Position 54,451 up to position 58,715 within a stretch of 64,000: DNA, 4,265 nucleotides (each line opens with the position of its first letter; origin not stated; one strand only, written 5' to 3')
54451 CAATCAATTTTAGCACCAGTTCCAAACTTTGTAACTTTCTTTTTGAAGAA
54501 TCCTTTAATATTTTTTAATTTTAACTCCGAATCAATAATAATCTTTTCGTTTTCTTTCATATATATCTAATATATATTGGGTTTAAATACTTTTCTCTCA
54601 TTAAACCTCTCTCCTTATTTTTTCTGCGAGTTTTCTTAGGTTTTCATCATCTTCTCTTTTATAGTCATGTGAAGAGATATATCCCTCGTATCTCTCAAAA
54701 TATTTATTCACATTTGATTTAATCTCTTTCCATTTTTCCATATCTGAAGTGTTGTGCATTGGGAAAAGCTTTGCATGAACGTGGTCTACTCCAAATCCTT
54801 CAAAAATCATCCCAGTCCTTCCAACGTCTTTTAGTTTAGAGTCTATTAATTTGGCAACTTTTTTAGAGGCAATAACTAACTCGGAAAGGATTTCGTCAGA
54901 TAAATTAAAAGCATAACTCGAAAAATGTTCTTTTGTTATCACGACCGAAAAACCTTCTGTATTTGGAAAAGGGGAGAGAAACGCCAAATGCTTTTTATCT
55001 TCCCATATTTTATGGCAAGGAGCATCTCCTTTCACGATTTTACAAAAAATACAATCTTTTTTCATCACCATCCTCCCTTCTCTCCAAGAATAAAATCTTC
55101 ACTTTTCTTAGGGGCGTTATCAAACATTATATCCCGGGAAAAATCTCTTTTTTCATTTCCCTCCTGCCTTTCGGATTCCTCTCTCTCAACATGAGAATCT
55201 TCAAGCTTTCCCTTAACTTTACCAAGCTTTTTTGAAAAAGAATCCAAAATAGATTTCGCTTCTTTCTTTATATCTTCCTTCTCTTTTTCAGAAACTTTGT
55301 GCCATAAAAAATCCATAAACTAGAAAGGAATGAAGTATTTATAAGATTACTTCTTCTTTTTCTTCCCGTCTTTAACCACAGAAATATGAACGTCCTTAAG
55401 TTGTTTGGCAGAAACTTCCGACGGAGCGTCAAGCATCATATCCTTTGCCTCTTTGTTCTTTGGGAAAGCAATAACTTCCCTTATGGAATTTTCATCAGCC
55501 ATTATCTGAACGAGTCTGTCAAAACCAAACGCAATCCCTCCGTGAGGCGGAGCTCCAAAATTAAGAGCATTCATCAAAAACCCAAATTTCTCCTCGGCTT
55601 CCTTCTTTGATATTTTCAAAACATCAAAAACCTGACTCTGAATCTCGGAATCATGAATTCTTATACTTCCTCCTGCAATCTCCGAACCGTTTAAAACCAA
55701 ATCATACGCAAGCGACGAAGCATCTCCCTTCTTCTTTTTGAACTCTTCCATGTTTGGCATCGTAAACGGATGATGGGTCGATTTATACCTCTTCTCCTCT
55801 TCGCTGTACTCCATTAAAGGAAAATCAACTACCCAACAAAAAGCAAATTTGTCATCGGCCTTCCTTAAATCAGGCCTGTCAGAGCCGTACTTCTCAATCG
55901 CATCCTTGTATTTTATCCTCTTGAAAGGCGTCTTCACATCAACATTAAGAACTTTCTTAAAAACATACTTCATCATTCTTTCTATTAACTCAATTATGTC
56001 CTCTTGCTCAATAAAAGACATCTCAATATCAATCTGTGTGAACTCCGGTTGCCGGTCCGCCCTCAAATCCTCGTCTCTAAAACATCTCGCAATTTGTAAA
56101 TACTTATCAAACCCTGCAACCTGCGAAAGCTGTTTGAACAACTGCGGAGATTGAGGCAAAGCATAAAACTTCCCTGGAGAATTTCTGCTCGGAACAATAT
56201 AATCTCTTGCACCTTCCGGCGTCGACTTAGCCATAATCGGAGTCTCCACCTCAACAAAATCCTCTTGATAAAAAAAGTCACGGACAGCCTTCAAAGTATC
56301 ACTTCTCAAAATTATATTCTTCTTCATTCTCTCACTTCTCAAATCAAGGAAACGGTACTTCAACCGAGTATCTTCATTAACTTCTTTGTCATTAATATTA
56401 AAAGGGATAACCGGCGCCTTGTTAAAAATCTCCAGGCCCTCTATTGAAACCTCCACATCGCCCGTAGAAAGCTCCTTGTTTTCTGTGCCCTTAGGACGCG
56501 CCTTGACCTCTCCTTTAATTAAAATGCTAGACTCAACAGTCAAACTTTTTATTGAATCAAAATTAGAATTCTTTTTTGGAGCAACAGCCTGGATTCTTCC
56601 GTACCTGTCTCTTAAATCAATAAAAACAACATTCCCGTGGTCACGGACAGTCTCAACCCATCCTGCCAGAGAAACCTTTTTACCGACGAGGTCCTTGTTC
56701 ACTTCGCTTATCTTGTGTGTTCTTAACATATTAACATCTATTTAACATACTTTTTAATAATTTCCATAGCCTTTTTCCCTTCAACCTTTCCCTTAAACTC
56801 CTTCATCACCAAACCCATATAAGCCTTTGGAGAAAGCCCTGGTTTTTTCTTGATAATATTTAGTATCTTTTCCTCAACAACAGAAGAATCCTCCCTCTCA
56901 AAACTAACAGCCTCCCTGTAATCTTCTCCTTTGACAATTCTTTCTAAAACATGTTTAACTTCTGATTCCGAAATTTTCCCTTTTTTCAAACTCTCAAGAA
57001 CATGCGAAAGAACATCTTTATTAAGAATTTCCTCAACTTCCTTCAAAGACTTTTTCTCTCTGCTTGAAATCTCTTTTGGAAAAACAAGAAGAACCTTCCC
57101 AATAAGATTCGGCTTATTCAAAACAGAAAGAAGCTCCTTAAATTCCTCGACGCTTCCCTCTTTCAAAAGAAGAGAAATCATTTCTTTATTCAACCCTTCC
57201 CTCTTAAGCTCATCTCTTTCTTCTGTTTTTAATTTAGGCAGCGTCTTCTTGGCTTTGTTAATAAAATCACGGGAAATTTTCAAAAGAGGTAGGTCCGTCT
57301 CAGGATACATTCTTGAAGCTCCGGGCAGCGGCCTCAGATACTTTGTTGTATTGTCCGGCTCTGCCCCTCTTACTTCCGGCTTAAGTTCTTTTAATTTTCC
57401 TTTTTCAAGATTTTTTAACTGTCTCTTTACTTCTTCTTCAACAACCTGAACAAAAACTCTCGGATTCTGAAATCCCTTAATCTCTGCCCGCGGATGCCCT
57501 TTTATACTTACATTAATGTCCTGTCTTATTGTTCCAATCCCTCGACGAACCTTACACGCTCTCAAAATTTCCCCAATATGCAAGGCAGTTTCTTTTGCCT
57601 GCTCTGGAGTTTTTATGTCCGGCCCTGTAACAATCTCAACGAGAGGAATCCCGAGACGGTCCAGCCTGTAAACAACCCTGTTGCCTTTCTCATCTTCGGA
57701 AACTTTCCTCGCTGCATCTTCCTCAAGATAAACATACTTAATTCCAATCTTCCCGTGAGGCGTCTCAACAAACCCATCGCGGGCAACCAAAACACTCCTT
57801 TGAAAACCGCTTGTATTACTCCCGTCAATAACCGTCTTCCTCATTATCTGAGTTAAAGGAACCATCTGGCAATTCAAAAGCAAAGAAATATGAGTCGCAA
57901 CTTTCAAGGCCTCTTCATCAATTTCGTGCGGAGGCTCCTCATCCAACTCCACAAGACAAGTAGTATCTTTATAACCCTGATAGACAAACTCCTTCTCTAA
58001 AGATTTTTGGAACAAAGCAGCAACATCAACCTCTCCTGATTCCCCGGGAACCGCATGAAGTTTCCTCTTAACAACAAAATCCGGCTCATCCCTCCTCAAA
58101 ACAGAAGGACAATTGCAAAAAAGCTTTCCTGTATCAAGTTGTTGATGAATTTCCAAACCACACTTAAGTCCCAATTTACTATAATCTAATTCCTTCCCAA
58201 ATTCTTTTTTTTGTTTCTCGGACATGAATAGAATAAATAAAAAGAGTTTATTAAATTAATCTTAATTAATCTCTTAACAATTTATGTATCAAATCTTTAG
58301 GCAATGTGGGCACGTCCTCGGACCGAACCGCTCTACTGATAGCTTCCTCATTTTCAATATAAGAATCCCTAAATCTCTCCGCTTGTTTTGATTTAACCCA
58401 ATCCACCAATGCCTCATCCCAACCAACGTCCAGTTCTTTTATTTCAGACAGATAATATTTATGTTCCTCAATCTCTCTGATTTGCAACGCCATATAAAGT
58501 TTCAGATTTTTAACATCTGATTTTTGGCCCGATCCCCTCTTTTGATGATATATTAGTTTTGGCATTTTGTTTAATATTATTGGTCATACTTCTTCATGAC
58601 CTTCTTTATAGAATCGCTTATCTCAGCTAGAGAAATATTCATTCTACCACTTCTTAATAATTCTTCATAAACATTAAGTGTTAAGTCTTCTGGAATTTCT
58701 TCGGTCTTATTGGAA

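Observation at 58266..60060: PIN-like nuclease + RNA-ligase-like enzyme + small helical protein wedged between gatD and gatE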

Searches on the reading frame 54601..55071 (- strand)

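Call 5: search_protein_families(library=pfam, proteins=[window:54601-55071:-], max_evalue=1)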
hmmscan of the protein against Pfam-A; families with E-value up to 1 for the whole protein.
window:54601-55071:- (156 aa): 3 families
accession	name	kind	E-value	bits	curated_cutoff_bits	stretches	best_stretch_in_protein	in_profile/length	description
PF01230.28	HIT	-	1.3e-07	32.6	21.5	1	15-104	2-94/98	HIT domain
PF11969.13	DcpS_C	-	0.00021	22.1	24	1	7-83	2-77/114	Scavenger mRNA decapping enzyme C-term binding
PF02568.20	ThiI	-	0.056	13.5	20.5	1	86-152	21-87/197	Thiamine biosynthesis protein (ThiI)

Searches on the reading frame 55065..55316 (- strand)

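Call 4: search_protein_families(library=ncbifam, proteins=[window:55065-55316:-], max_evalue=0.1)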
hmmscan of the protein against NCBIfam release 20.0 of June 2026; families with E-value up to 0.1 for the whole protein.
window:55065-55316:- (83 aa): 4 families
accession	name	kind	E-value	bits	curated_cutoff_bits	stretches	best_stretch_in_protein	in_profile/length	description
NF000681.0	PRK00034.3-1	equivalog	3.2e-09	36.7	64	1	12-83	3-76/78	Asp-tRNA(Asn) amidotransferase subunit GatC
TIGR01827.1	gatC_rel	hypoth_equivalog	6.9e-09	35.7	52.1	1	15-83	1-71/73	putative Asp-tRNA(Asn)/Glu-tRNA(Gln) amidotransferase, subunit C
TIGR00135.1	gatC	equivalog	0.0062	16.8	47.1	1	8-78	17-88/93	Asp-tRNA(Asn)/Glu-tRNA(Gln) amidotransferase subunit GatC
NF000684.0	PRK00034.3-4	equivalog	0.075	13.4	97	0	7-79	20-92/97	Asp-tRNA(Asn) amidotransferase subunit GatC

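Call 5: search_protein_families(library=pfam, proteins=[window:55065-55316:-], max_evalue=1)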
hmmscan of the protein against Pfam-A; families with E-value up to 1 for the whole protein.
window:55065-55316:- (83 aa): 4 families
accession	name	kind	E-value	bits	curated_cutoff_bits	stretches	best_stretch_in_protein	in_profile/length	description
PF02686.20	GatC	-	0.00077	20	23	1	8-76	1-64/66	Glu-tRNAGln amidotransferase C subunit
PF15397.11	DUF4618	-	0.032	14.1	34.9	1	9-64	136-191/258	Domain of unknown function (DUF4618)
PF12896.12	ANAPC4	-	0.067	13.1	23.1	1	14-77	39-94/203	Anaphase-promoting complex, cyclosome, subunit 4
PF20175.3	Tra1_central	-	0.45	9.6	27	1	9-60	157-209/585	Tra1 HEAT repeat central region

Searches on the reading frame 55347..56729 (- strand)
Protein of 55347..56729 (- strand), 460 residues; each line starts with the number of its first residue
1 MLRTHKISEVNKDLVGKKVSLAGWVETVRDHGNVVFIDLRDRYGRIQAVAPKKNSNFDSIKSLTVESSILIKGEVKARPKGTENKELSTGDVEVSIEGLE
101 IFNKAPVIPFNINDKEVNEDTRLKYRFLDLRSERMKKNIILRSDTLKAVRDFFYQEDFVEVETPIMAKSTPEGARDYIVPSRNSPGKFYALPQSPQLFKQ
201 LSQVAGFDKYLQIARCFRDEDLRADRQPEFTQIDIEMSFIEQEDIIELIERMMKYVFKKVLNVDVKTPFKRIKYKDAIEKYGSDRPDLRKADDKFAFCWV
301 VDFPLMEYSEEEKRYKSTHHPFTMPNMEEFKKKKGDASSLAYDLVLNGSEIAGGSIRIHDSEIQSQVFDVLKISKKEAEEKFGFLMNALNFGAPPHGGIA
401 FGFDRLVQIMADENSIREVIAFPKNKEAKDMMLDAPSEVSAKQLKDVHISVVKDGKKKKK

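Call 4: search_protein_families(library=ncbifam, proteins=[window:55347-56729:-], max_evalue=0.1)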
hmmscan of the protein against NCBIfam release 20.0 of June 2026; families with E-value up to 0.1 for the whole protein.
window:55347-56729:- (460 aa): 22 families
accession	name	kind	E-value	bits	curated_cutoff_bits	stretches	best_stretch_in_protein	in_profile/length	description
NF001750.0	PRK00476.1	equivalog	3.8e-208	692.5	443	2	1-290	3-295/590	aspartate--tRNA ligase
TIGR00459.1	aspS_bact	equivalog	1e-186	621.8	373.85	2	2-292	2-292/586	aspartate--tRNA ligase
NF009460.0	PRK12820.1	equivalog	8.7e-144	480.3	1379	2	10-289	29-322/723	bifunctional aspartyl-tRNA synthetase/aspartyl/glutamyl-tRNA amidotransferase subunit C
NF003483.0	PRK05159.1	equivalog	1.9e-77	261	353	1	2-426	3-433/438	aspartate--tRNA(Asn) ligase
TIGR00458.1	aspS_nondisc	equivalog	4.5e-65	220.3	368.4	1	5-426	1-423/428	aspartate--tRNA(Asn) ligase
NF003037.0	PRK03932.1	equivalog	5.9e-52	177.1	414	2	6-262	5-264/451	asparagine--tRNA ligase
NF001756.1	PRK00484.1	subfamily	1.6e-51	175.5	468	1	11-427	46-487/488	lysine--tRNA ligase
TIGR00457.1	asnS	equivalog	1.2e-48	166.1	342.6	2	11-266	11-269/455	asparagine--tRNA ligase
TIGR00499.1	lysS_bact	equivalog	1.8e-46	158.9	427.6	2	9-285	46-328/496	lysine--tRNA ligase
NF002821.0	PRK02983.1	equivalog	1.7e-35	122.4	742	2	3-255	646-894/1102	bifunctional lysylphosphatidylglycerol synthetase/lysine--tRNA ligase LysX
NF009101.0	PRK12445.1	subfamily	1e-31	110.1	1026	2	17-282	66-337/505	lysine--tRNA ligase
TIGR00462.1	genX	equivalog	8.4e-24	84.6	286.9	2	141-286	3-147/304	EF-P lysine aminoacylase EpmA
NF006828.0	PRK09350.1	equivalog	4.8e-21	75.4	264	2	135-281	12-156/325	elongation factor P--(R)-beta-lysine ligase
NF005054.0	PRK06462.1-4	equivalog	3e-18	66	309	1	123-424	9-310/318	asparagine synthetase A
NF005052.0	PRK06462.1-1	equivalog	7.3e-18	64.7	368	1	115-266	27-179/353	asparagine synthetase A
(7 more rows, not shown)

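Call 5: search_protein_families(library=pfam, proteins=[window:55347-56729:-], max_evalue=1)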
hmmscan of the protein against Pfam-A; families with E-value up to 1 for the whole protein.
window:55347-56729:- (460 aa): 4 families
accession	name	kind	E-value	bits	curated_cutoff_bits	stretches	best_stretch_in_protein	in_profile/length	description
PF00152.25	tRNA-synt_2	-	4.8e-122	407.3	25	1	118-426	1-308/308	tRNA synthetases class II (D, K and N)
PF01336.31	tRNA_anti-codon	-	1.6e-17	63.6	27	1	19-100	1-73/75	OB-fold nucleic acid binding domain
PF01409.25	tRNA-synt_2d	-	0.00048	20.1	19.8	1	199-266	93-163/246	tRNA synthetases class II core domain (F)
PF00587.30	tRNA-synt_2b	-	0.14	12.6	29.3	1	209-261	38-95/179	tRNA synthetase class II core domain (G, H, P, S and T)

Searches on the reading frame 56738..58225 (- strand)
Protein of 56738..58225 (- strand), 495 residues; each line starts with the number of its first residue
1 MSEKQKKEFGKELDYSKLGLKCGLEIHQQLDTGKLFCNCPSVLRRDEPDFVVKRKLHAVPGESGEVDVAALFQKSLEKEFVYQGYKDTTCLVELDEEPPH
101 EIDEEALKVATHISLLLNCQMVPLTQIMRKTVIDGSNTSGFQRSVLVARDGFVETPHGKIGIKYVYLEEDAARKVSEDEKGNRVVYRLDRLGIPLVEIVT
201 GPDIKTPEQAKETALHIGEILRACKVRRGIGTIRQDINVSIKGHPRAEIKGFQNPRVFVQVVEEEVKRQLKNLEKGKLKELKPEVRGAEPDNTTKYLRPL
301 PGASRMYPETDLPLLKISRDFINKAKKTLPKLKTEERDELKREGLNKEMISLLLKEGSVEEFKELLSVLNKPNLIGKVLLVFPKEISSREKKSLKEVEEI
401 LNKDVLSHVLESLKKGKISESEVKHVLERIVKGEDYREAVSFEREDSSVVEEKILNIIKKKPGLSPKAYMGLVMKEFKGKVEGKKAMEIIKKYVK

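Call 4: search_protein_families(library=ncbifam, proteins=[window:56738-58225:-], max_evalue=0.1)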
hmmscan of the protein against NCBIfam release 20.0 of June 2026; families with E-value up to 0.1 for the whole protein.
window:56738-58225:- (495 aa): 8 families
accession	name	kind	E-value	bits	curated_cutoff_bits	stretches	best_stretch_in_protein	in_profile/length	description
NF003107.0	PRK04028.1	equivalog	1.5e-149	499.3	456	2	11-273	2-264/630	Glu-tRNA(Gln) amidotransferase subunit GatE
TIGR00134.1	gatE_arch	equivalog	1.8e-136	455.9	319.55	2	13-274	2-263/622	Glu-tRNA(Gln) amidotransferase subunit GatE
NF004012.0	PRK05477.1-2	equivalog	4.8e-51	174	338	2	102-493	53-477/481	Asp-tRNA(Asn)/Glu-tRNA(Gln) amidotransferase subunit GatB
TIGR00133.1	gatB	equivalog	3.5e-48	164.3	314.8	2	99-493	51-479/481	Asp-tRNA(Asn)/Glu-tRNA(Gln) amidotransferase subunit GatB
NF004014.0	PRK05477.1-4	equivalog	1.1e-34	120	414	1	102-493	51-473/475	Asp-tRNA(Asn)/Glu-tRNA(Gln) amidotransferase subunit GatB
NF004015.0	PRK05477.1-5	equivalog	2.1e-31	109.1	628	1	103-492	64-484/488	Asp-tRNA(Asn)/Glu-tRNA(Gln) amidotransferase subunit GatB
NF004013.0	PRK05477.1-3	equivalog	5.5e-28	97.7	653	1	102-491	65-496/501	Asp-tRNA(Asn)/Glu-tRNA(Gln) amidotransferase subunit GatB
NF004011.1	PRK05477.1-1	equivalog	8.4e-25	87.5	680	1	102-438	51-402/475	Asp-tRNA(Asn)/Glu-tRNA(Gln) amidotransferase subunit GatB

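Call 5: search_protein_families(library=pfam, proteins=[window:56738-58225:-], max_evalue=1)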
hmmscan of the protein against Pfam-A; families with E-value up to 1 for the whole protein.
window:56738-58225:- (495 aa): 3 families
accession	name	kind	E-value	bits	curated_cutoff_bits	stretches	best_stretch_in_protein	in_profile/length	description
PF02934.20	GatB_N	-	3.1e-54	184.5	23.4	1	21-322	2-276/277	GatB/GatE catalytic domain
PF02637.23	GatB_Yqey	-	3e-06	27.6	27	1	362-493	3-147/148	GatB domain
PF14265.11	DUF4355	-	0.17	12.6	25.4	1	320-414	30-123/124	Capsid assembly scaffolding protein Gp46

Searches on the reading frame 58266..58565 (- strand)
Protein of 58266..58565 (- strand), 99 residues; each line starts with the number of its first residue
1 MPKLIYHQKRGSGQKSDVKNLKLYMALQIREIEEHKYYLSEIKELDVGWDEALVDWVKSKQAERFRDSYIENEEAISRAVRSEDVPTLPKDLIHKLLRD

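Call 4: search_protein_families(library=ncbifam, proteins=[window:58266-58565:-], max_evalue=0.1)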
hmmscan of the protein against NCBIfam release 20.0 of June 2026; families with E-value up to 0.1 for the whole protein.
window:58266-58565:- (99 aa): 0 families

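Call 5: search_protein_families(library=pfam, proteins=[window:58266-58565:-], max_evalue=1)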
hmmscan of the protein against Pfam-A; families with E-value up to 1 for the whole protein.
window:58266-58565:- (99 aa): 1 family
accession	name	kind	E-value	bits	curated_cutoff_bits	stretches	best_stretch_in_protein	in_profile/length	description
PF13224.11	DUF4032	-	0.0013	19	23.8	1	29-58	131-160/163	Domain of unknown function (DUF4032)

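Call 61: find_homologous_proteins(query=window:58266-58565:-, max_evalue=0.01)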
Query window:58266-58565:- (99 aa): 1 proteins with E <= 0.01 among 2 candidates.
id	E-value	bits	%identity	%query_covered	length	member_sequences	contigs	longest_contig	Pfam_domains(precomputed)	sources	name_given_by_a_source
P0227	8.6e-58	210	100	100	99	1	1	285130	-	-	-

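Call 87: search_protein_families(library=padloc, proteins=[window:58266-58565:-], max_evalue=0.1)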
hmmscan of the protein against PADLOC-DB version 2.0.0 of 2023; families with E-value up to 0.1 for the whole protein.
window:58266-58565:- (99 aa): 0 families
